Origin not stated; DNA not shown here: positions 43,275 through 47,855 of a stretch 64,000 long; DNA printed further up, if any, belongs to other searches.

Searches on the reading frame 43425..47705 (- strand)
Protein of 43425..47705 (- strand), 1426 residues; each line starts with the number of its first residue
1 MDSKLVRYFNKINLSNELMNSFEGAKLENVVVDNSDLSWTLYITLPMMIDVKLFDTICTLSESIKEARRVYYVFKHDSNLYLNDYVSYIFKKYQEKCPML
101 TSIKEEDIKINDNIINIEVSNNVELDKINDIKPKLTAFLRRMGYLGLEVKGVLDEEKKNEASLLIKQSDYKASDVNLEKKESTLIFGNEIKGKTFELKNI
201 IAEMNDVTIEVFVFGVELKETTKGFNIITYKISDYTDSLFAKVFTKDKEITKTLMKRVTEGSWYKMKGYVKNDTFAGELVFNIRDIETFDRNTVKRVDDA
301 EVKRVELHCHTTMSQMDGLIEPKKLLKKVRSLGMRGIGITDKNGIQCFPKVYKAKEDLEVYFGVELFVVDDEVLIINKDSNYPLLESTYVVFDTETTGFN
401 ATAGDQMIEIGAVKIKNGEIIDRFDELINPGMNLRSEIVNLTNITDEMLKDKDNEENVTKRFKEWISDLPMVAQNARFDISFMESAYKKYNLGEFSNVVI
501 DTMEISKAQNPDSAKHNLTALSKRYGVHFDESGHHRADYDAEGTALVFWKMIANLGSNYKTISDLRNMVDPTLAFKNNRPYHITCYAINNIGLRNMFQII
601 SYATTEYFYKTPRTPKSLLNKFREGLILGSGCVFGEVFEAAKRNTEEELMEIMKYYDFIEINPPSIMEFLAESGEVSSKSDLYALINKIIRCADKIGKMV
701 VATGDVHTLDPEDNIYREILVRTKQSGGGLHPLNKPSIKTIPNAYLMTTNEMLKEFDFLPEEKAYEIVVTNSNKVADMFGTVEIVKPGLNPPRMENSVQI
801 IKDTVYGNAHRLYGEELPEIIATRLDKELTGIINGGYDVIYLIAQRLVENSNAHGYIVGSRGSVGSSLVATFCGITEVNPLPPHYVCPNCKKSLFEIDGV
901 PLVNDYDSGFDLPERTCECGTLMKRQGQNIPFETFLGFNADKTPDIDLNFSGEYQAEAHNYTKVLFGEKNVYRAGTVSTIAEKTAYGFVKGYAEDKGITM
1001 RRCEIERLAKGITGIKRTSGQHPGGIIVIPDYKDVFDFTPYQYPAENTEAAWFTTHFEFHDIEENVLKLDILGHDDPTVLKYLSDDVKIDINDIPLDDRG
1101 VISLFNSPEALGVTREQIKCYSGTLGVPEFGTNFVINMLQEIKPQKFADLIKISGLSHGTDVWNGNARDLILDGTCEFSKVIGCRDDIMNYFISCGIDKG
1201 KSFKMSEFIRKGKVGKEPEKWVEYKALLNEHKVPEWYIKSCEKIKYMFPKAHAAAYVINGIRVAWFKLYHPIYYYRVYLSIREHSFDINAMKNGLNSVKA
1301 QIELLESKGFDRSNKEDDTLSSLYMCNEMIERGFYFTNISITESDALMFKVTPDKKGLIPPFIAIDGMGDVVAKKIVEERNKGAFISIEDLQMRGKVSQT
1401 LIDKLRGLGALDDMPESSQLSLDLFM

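Call 34: search_protein_families(library=pfam, proteins=[window:43425-47705:-], max_evalue=0.00001)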
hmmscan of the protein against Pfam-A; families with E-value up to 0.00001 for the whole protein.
window:43425-47705:- (1426 aa): 5 families
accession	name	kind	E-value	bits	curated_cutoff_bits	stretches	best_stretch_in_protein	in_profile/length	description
PF07733.18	DNA_pol3_alpha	-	1.3e-55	189.3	23.9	2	800-986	2-144/260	Bacterial DNA polymerase III alpha NTPase domain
PF00929.31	RNase_T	-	1.9e-35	123.3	24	1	390-548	1-164/164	Exonuclease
PF02811.25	PHP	-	6.5e-24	85.5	26.4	2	306-371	1-68/164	PHP domain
PF17657.6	DNA_pol3_finger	-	2.7e-22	79.3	22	1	1077-1218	2-151/166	Bacterial DNA polymerase III alpha subunit finger domain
PF14579.12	HHH_6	-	6.1e-10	39.6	25.6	1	1338-1416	6-85/90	Helix-hairpin-helix motif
